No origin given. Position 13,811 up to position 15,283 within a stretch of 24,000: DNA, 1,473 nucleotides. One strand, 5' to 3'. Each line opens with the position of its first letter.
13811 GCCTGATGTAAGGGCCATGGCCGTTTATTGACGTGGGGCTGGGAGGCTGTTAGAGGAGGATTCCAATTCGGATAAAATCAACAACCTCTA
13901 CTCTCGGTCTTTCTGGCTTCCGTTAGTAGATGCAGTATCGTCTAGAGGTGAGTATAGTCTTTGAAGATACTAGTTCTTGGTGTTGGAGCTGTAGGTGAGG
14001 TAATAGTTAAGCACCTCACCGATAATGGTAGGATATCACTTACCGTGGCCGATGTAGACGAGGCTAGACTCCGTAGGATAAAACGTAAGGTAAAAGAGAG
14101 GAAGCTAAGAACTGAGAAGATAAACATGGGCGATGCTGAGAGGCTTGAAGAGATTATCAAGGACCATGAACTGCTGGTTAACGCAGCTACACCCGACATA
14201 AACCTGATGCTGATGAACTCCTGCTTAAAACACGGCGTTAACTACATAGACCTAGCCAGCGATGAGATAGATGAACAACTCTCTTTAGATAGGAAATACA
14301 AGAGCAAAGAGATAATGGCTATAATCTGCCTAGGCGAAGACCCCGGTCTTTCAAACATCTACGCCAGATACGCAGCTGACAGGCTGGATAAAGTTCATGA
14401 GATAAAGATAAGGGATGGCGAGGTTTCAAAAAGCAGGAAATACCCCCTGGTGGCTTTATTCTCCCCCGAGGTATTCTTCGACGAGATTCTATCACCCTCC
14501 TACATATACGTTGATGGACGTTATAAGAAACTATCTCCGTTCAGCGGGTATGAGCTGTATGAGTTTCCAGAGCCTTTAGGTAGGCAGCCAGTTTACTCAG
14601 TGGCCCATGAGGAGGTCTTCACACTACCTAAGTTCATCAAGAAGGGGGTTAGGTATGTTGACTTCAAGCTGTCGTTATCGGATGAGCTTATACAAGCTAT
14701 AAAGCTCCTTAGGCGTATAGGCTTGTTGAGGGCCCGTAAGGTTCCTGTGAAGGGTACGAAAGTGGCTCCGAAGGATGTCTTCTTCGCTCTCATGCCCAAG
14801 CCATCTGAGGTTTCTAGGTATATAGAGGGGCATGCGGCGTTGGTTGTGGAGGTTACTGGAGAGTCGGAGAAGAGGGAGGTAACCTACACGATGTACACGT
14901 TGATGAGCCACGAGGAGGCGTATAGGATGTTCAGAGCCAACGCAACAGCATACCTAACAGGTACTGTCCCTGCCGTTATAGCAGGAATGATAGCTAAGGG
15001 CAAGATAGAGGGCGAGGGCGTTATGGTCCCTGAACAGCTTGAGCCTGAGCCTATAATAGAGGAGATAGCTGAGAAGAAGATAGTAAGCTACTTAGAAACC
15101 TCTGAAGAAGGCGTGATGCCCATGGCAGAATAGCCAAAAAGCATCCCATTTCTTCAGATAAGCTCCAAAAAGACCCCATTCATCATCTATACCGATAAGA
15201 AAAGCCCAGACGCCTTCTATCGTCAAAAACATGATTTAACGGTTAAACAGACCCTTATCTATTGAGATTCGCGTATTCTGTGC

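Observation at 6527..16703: Polyamine-type enzyme core with an unusual gene set: two SDH/CASDH-like reductases, a pyruvoyl decarboxylase and two class-III aminotransferases, ringed by three Pot-type importers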

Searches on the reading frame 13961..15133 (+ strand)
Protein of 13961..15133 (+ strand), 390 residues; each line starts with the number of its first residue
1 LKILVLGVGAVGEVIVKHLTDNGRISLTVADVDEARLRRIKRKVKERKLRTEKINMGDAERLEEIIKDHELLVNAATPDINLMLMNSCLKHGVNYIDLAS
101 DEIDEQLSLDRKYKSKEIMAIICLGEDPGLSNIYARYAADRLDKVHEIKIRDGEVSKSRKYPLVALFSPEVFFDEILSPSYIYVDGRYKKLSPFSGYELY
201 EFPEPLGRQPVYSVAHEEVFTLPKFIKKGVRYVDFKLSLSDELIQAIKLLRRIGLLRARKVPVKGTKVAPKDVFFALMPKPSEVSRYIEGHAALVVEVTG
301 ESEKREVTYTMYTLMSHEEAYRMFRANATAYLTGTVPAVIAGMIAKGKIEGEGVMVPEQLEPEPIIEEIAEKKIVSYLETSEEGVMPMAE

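Call 4: search_protein_families(library=pfam, proteins=[window:13961-15133:+], max_evalue=0.01)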
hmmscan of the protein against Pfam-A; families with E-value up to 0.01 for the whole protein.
window:13961-15133:+ (390 aa): 8 families
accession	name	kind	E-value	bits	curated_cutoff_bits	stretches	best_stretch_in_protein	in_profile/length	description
PF16653.10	Sacchrp_dh_C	-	2.9e-28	100.2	31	1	125-372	1-263/265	Saccharopine dehydrogenase C-terminal domain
PF03435.24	Sacchrp_dh_NADP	-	1.7e-21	77.3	25.1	1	3-121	1-129/129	Saccharopine dehydrogenase NADP binding domain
PF03447.22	NAD_binding_3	-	0.00012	23.2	24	1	7-96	1-86/116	Homoserine dehydrogenase, NAD binding domain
PF01113.26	DapB_N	-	0.00014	22.4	25.6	1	1-96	1-95/124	Dihydrodipicolinate reductase, N-terminus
PF01488.26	Shikimate_DH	-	0.00026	21.5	24.3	1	2-76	14-83/138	Shikimate / quinate 5-dehydrogenase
PF00899.27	ThiF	-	0.0014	18.2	28.1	1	2-111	22-129/238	ThiF family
PF01262.27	AlaDh_PNT_C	-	0.0037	17.2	23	1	2-76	30-100/214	Alanine dehydrogenase/PNT, C-terminal domain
PF02254.24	TrkA_N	-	0.004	17.9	23.8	1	3-44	1-41/116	TrkA-N domain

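Call 5: search_protein_families(library=ncbifam, proteins=[window:13961-15133:+], max_evalue=0.01)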
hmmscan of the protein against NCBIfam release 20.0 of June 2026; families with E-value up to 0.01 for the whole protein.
window:13961-15133:+ (390 aa): 16 families
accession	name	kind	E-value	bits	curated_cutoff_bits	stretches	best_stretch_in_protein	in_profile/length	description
NF043000.1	carsnrspmd_synth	equivalog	7.2e-43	147.3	800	1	1-369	1-391/405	carboxynorspermidine synthase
TIGR01035.1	hemA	equivalog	8.3e-05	21.7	209.55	1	2-91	182-262/416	glutamyl-tRNA reductase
NF007032.0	PRK09496.1-4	equivalog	0.0001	21.4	309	1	1-79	1-76/457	Trk system potassium transporter TrkA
TIGR02356.1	adenyl_thiF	equivalog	0.00022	20.6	275.25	1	2-101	23-117/203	thiazole biosynthesis adenylyltransferase ThiF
NF004281.0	PRK05690.1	subfamily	0.00099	18.4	266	1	2-63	34-96/250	molybdopterin-synthase adenylyltransferase MoeB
NF005474.0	PRK07074.1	equivalog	0.0026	17.5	361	1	7-69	11-72/259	SDR family oxidoreductase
NF011495.0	PRK14903.1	equivalog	0.0026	16.7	503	1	16-74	256-314/431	16S rRNA (cytosine(967)-C(5))-methyltransferase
NF006619.0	PRK09186.1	equivalog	0.003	17.2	255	1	4-110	8-117/256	oxidoreductase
NF007039.0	PRK09496.3-2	equivalog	0.0034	16.3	293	1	1-45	1-44/446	Trk system potassium transporter TrkA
NF007030.0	PRK09496.1-1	equivalog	0.0034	16.1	371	1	1-51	1-50/458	Trk system potassium transporter TrkA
NF000744.0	PRK00045.1-3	equivalog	0.004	16.1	429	1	2-76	187-258/447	glutamyl-tRNA reductase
NF001312.0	PRK00258.1-4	equivalog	0.0043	16.3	295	1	3-79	130-200/285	shikimate dehydrogenase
NF009830.0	PRK13304.1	equivalog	0.0044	16.5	267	1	1-96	2-89/265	aspartate dehydrogenase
NF001319.0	PRK00258.3-3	equivalog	0.0046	16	252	1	2-76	124-192/279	shikimate dehydrogenase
NF001314.0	PRK00258.2-2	equivalog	0.0054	15.8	248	1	3-76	128-200/290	shikimate dehydrogenase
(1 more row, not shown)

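Call 7: search_solved_structures(query=window:13961-15133:+, max_evalue=0.001)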
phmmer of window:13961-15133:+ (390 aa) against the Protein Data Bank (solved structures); distinct sequences matched with E-value up to 0.001: 7.
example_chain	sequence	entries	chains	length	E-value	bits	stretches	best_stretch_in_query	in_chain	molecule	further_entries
4ina_A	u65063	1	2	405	3.9e-49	171.3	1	2-372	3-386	saccharopine dehydrogenase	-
8deb_A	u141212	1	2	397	4.1e-41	144.9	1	2-371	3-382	Carboxyspermidine dehydrogenase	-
4rl6_A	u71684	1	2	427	3.1e-39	138.7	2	106-371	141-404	Saccharopine dehydrogenase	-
8h4z_A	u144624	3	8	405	5.4e-37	131.3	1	3-372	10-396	Saccharopine dehydrogenase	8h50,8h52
3abi_A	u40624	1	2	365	3e-11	46.7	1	1-199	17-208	Putative uncharacterized protein PH1688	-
5l76_A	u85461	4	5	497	1.3e-05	28.1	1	2-144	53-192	Alpha-aminoadipic semialdehyde synthase, mitochondrial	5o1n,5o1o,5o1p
5l78_A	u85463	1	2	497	1.6e-05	27.8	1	2-144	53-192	Alpha-aminoadipic semialdehyde synthase, mitochondrial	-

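Call 11: find_homologous_proteins(query=window:13961-15133:+, max_evalue=1e-10)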
Query window:13961-15133:+ (390 aa): 516 proteins with E <= 1e-10 among 8000 candidates; the best 120 are listed.
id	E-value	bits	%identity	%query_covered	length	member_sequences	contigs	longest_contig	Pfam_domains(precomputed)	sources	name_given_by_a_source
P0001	2.4e-248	842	99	100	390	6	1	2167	PF16653.11,PF03435.25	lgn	-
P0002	1.7e-220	750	87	100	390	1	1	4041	PF00899.28,PF16653.11,PF03435.25,PF01488.27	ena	-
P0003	8.7e-183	626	72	99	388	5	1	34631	PF16653.11,PF03435.25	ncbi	-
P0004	1.6e-178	612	70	99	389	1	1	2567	PF16653.11,PF03435.25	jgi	-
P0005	1.5e-166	572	63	99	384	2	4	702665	PF16653.11,PF01262.28,PF03435.25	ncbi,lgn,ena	ncbi:MAG: saccharopine dehydrogenase C-terminal domain-containing protein [Candidatus Caldarchaeum s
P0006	4.3e-165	568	63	99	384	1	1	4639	PF16653.11,PF01262.28,PF03435.25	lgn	-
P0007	1.9e-163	562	64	99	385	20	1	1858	PF16653.11,PF03435.25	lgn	-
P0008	1.1e-158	547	64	98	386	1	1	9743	PF01113.27,PF16653.11,PF01262.28,PF03435.25,PF03447.23,PF01488.27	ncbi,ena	-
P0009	1.8e-156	539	61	99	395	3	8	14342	PF02254.25,PF16653.11,PF03435.25,PF01488.27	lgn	-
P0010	1.8e-153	529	60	99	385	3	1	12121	PF16653.11,PF03435.25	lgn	-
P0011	5.2e-145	502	56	98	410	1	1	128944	PF16653.11,PF03435.25,PF01488.27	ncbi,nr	ncbi:Carboxynorspermidine synthase [archaeon HR01]|nr:Carboxynorspermidine synthase [archaeon HR01]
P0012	1.5e-142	494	54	100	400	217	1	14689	PF16653.11,PF03435.25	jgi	jgi:saccharopine dehydrogenase (NAD+, L-lysine-forming)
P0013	3.0e-142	493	56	99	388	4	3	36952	PF16653.11,PF03435.25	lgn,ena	-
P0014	8.1e-139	481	55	99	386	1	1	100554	PF16653.11,PF03435.25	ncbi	-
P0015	1.2e-138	481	54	98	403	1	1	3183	PF16653.11,PF03435.25,PF01488.27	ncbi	ncbi:MAG: saccharopine dehydrogenase C-terminal domain-containing protein [Nitrososphaerota archaeon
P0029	4.2e-110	387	47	100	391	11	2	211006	PF16653.11,PF03435.25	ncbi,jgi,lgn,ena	ncbi:MAG: saccharopine dehydrogenase NADP-binding domain-containing protein [Nitrososphaerales archa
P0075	5.5e-104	367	46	95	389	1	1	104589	PF16653.11,PF03435.25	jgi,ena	jgi:saccharopine dehydrogenase-like NADP-dependent oxidoreductase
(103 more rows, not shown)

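Call 13: find_encoding_contigs(protein=P0005, flank=10000, max_places=2)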
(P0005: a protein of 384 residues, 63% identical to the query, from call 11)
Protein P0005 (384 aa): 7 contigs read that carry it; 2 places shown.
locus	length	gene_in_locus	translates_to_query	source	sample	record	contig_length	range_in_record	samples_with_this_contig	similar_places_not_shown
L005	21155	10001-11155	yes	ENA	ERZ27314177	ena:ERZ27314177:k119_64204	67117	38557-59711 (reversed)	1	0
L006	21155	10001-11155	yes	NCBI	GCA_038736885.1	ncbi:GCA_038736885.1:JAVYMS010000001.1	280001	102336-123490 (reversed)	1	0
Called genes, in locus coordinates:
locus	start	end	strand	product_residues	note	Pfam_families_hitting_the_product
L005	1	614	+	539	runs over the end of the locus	PF00682:HMGL-like, PF22617:HCS_D2, PF08502:LeuA_dimer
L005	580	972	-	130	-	PF21485:IF5A-like_N, PF08207:EFP_N (weak), PF01287:eIF-5a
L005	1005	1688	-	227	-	PF01902:Diphthami_syn_2_N, PF28410:Diphthami_syn_2_C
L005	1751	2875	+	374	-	PF01071:GARS_A, PF08442:ATP-grasp_2, PF13549:ATP-grasp_5, PF24948:Citrate_synth_N, PF00549:Ligase_CoA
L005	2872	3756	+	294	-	PF02629:CoA_binding, PF13380:CoA_binding_2, PF00549:Ligase_CoA, PF13607:Succ_CoA_lig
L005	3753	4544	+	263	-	PF00149:Metallophos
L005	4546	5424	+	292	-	PF00753:Lactamase_B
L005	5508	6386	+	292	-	PF00056:Ldh_1_N, PF02866:Ldh_1_C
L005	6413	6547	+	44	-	PF00096:zf-C2H2 (weak)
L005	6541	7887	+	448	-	PF01546:Peptidase_M20, PF07687:M20_dimer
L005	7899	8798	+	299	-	PF01988:VIT1 (weak)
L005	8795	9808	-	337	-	PF01180:DHO_dh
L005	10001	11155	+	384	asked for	PF01262:AlaDh_PNT_C (weak), PF03435:Sacchrp_dh_NADP, PF16653:Sacchrp_dh_C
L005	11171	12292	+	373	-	PF04389:Peptidase_M28 (weak), PF01546:Peptidase_M20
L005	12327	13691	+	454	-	PF00202:Aminotran_3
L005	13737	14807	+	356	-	PF00005:ABC_tran, PF08402:TOBE_2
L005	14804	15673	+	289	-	PF00528:BPD_transp_1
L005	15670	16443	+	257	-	PF00528:BPD_transp_1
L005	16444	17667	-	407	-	PF01547:SBP_bac_1, PF13416:SBP_bac_8, PF13343:SBP_bac_6 (faint)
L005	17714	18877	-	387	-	PF01073:3Beta_HSD (weak), PF01118:Semialdhyde_dh (weak), PF03435:Sacchrp_dh_NADP, PF03807:F420_oxidored (weak), PF13460:NAD_binding_10 (weak), PF16653:Sacchrp_dh_C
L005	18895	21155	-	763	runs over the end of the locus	PF01315:Ald_Xan_dh_C, PF02738:MoCoBD_1, PF20256:MoCoBD_2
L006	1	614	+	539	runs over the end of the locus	PF00682:HMGL-like, PF22617:HCS_D2, PF08502:LeuA_dimer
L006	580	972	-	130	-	PF21485:IF5A-like_N, PF08207:EFP_N (weak), PF01287:eIF-5a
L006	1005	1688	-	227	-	PF01902:Diphthami_syn_2_N, PF28410:Diphthami_syn_2_C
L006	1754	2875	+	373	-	PF01071:GARS_A, PF08442:ATP-grasp_2, PF13549:ATP-grasp_5, PF24948:Citrate_synth_N, PF00549:Ligase_CoA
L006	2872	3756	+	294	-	PF02629:CoA_binding, PF13380:CoA_binding_2, PF00549:Ligase_CoA, PF13607:Succ_CoA_lig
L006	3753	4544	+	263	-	PF00149:Metallophos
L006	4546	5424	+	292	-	PF00753:Lactamase_B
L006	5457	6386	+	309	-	PF00056:Ldh_1_N, PF02866:Ldh_1_C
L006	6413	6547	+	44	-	PF00096:zf-C2H2 (weak)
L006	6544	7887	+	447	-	PF01546:Peptidase_M20, PF07687:M20_dimer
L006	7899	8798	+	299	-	PF01988:VIT1 (weak)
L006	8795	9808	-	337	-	PF01180:DHO_dh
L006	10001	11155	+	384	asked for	PF01262:AlaDh_PNT_C (weak), PF03435:Sacchrp_dh_NADP, PF16653:Sacchrp_dh_C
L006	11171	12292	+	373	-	PF04389:Peptidase_M28 (weak), PF01546:Peptidase_M20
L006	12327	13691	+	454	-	PF00202:Aminotran_3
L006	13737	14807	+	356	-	PF00005:ABC_tran, PF08402:TOBE_2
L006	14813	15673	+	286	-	PF00528:BPD_transp_1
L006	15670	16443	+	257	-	PF00528:BPD_transp_1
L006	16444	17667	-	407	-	PF01547:SBP_bac_1, PF13416:SBP_bac_8, PF13343:SBP_bac_6 (faint)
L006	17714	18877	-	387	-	PF01073:3Beta_HSD (weak), PF01118:Semialdhyde_dh (weak), PF03435:Sacchrp_dh_NADP, PF03807:F420_oxidored (weak), PF13460:NAD_binding_10 (weak), PF16653:Sacchrp_dh_C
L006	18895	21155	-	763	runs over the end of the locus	PF01315:Ald_Xan_dh_C, PF02738:MoCoBD_1, PF20256:MoCoBD_2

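Call 14: find_encoding_contigs(protein=P0011, flank=10000, max_places=2)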
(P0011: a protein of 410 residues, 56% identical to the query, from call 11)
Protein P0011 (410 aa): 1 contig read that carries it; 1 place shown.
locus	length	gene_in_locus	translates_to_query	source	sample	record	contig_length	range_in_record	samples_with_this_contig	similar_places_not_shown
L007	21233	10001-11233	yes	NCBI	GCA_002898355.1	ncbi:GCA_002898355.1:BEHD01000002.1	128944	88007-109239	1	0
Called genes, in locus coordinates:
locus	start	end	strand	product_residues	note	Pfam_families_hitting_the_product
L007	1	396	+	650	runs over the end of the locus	PF01209:Ubie_methyltran, PF05175:MTS (weak), PF13489:Methyltransf_23, PF08241:Methyltransf_11, PF08242:Methyltransf_12, PF13649:Methyltransf_25, PF13847:Methyltransf_31, PF07478:Dala_Dala_lig_C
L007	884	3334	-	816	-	-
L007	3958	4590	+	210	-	PF01950:FBPase_3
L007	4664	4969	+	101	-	-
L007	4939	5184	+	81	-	PF10049:DUF2283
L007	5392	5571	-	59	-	-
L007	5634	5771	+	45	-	-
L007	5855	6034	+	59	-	-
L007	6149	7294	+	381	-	PF01950:FBPase_3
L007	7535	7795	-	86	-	-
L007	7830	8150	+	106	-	-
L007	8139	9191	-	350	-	PF01904:DUF72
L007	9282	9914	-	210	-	-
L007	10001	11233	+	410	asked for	PF01488:Shikimate_DH (weak), PF03435:Sacchrp_dh_NADP, PF16653:Sacchrp_dh_C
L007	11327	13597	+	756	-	PF01315:Ald_Xan_dh_C, PF02738:MoCoBD_1, PF20256:MoCoBD_2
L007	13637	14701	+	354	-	PF00005:ABC_tran, PF08402:TOBE_2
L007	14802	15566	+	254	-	PF00528:BPD_transp_1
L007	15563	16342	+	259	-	PF00528:BPD_transp_1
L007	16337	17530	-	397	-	PF13416:SBP_bac_8, PF13343:SBP_bac_6 (faint), PF01547:SBP_bac_1 (weak)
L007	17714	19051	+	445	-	PF00202:Aminotran_3, PF00155:Aminotran_1_2 (faint)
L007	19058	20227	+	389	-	PF01073:3Beta_HSD, PF01118:Semialdhyde_dh, PF02423:OCD_Mu_crystall (weak), PF03435:Sacchrp_dh_NADP, PF13460:NAD_binding_10 (weak), PF16653:Sacchrp_dh_C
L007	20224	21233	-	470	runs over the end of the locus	PF00202:Aminotran_3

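Call 15: find_encoding_contigs(protein=P0075, flank=10000, max_places=2)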
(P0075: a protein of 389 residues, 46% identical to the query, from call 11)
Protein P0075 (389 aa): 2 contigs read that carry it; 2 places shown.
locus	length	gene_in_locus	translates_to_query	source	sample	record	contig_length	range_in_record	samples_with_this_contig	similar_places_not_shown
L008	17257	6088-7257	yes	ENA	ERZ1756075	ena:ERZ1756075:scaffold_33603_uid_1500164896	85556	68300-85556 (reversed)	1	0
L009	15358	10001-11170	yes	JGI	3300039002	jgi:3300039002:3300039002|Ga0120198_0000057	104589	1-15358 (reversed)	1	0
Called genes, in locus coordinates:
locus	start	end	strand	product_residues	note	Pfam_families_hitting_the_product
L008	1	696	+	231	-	?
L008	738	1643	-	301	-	PF00528:BPD_transp_1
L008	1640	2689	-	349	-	PF19300:BPD_transp_1_N (weak), PF00528:BPD_transp_1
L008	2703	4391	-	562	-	PF00496:SBP_bac_5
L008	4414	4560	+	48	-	-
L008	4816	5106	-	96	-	PF16653:Sacchrp_dh_C (weak)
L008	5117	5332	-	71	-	-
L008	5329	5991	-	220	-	-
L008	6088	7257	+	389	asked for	PF03435:Sacchrp_dh_NADP, PF16653:Sacchrp_dh_C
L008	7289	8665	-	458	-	PF00202:Aminotran_3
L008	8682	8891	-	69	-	-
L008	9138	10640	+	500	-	PF00171:Aldedh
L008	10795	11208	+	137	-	-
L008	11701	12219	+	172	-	-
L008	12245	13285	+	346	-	-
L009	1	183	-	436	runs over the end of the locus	PF00202:Aminotran_3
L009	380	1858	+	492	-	PF00171:Aldedh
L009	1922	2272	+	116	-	-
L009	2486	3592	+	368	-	PF00005:ABC_tran, PF13304:AAA_21 (faint), PF08352:oligo_HPY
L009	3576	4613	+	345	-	PF00005:ABC_tran, PF13304:AAA_21 (faint), PF08352:oligo_HPY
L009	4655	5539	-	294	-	PF00528:BPD_transp_1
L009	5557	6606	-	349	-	PF19300:BPD_transp_1_N (weak), PF00528:BPD_transp_1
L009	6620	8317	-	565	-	PF00496:SBP_bac_5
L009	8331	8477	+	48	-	-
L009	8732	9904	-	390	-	PF03435:Sacchrp_dh_NADP, PF13460:NAD_binding_10 (faint), PF16653:Sacchrp_dh_C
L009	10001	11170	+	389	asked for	PF03435:Sacchrp_dh_NADP, PF16653:Sacchrp_dh_C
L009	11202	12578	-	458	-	PF00202:Aminotran_3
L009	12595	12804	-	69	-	-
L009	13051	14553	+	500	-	PF00171:Aldedh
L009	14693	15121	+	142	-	-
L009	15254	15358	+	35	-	?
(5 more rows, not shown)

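Call 16: find_encoding_contigs(protein=P0003, flank=10000, max_places=2)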
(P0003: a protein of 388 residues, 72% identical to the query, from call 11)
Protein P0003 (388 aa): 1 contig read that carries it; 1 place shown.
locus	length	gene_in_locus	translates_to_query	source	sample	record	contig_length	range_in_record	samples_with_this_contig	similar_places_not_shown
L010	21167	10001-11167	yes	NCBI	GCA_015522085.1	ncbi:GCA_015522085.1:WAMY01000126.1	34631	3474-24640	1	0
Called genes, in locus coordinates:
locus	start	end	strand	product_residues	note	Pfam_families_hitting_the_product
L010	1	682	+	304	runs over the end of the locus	PF00528:BPD_transp_1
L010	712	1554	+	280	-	PF00528:BPD_transp_1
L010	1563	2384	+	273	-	PF02463:SMC_N, PF00005:ABC_tran, PF13401:AAA_22 (weak), PF13304:AAA_21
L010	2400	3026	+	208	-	PF01895:PhoU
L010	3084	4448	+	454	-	PF00202:Aminotran_3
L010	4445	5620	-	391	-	PF00056:Ldh_1_N (weak), PF01073:3Beta_HSD (weak), PF01118:Semialdhyde_dh (weak), PF03435:Sacchrp_dh_NADP, PF16653:Sacchrp_dh_C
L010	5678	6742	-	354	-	PF00005:ABC_tran, PF13304:AAA_21 (faint), PF08402:TOBE_2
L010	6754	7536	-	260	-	PF00528:BPD_transp_1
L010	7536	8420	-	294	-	PF00528:BPD_transp_1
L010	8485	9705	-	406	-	PF01547:SBP_bac_1, PF13416:SBP_bac_8, PF13343:SBP_bac_6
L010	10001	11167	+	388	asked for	PF03435:Sacchrp_dh_NADP, PF16653:Sacchrp_dh_C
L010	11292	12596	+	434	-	PF00202:Aminotran_3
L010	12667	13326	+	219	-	PF01813:ATP-synt_D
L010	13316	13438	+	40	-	-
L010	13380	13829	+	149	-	-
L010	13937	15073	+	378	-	PF00108:Thiolase_N, PF02803:Thiolase_C, PF22691:Thiolase_C_1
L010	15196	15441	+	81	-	PF01796:OB_ChsH2_C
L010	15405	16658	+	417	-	PF07992:Pyr_redox_2 (faint), PF01494:FAD_binding_3, PF01266:DAO, PF12831:FAD_oxidored (faint)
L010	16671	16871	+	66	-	-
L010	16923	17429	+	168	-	-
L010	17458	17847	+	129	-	-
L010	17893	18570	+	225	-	PF01791:DeoC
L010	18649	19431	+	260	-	-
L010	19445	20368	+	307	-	PF00288:GHMP_kinases_N (weak)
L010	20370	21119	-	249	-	PF00005:ABC_tran, PF13304:AAA_21 (faint)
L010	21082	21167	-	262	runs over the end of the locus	PF00528:BPD_transp_1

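Call 17: find_encoding_contigs(protein=P0014, flank=10000, max_places=2)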
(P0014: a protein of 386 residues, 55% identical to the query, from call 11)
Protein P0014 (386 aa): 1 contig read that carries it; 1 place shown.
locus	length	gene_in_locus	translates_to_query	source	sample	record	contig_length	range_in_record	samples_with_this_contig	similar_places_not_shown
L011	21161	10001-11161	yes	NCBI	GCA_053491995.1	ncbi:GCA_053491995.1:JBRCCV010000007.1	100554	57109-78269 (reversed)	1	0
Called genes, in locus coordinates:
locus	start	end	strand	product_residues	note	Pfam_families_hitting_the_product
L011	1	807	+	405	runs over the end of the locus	PF01547:SBP_bac_1, PF13416:SBP_bac_8, PF13343:SBP_bac_6 (faint)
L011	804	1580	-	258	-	PF00528:BPD_transp_1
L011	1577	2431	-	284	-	PF00528:BPD_transp_1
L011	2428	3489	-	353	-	PF00005:ABC_tran, PF08402:TOBE_2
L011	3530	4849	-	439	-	PF00202:Aminotran_3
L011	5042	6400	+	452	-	PF00202:Aminotran_3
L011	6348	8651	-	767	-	PF01315:Ald_Xan_dh_C, PF02738:MoCoBD_1, PF20256:MoCoBD_2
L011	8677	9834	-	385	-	PF03435:Sacchrp_dh_NADP, PF16653:Sacchrp_dh_C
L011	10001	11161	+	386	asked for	PF03435:Sacchrp_dh_NADP, PF16653:Sacchrp_dh_C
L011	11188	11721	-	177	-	-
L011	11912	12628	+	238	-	PF02596:DUF169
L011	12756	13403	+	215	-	PF13484:Fer4_16 (faint), PF12797:Fer4_2 (faint), PF13247:Fer4_11, PF13187:Fer4_9 (weak), PF00037:Fer4 (weak), PF12837:Fer4_6 (weak), PF13237:Fer4_10, PF12838:Fer4_7 (weak), +1 more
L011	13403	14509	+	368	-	-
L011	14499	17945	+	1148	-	PF04879:Molybdop_Fe4S4 (faint), PF00384:Molybdopterin, PF01568:Molydop_binding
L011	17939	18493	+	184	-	-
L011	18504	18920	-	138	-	PF00892:EamA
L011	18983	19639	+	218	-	-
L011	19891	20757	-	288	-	PF00561:Abhydrolase_1, PF00975:Thioesterase (weak), PF12146:Hydrolase_4, PF12697:Abhydrolase_6, PF03096:Ndr (weak)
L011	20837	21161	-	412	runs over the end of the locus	PF12698:ABC2_membrane_3, PF01061:ABC2_membrane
